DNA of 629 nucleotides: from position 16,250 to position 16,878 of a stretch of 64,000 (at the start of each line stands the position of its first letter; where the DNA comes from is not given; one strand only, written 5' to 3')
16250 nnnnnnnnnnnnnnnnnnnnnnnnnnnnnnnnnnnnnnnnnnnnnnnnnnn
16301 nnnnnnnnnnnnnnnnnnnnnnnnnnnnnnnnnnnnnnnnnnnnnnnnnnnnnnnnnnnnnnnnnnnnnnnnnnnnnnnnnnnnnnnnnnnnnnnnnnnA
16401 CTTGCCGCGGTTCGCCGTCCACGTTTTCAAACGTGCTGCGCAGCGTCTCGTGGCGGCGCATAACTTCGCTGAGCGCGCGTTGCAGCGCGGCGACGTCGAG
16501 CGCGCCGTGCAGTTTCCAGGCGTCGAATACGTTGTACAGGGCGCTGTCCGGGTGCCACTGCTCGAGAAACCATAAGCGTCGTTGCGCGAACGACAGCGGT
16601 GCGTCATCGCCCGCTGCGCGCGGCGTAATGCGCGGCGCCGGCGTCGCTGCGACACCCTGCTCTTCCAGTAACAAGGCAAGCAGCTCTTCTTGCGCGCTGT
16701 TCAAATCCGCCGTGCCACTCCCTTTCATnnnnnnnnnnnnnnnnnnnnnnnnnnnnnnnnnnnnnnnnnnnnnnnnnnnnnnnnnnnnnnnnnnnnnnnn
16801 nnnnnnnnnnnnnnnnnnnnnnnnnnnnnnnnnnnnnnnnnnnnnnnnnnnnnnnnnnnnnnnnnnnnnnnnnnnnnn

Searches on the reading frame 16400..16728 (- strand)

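Call 22: search_protein_families(library=pfam, proteins=[window:16400-16728:-], max_evalue=1)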
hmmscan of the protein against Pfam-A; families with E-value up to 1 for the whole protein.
window:16400-16728:- (109 aa): 1 family
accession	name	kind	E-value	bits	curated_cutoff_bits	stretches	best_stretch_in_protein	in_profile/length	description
PF00668.25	Condensation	-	1.2e-16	60.9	30.6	1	41-109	3-72/456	Condensation domain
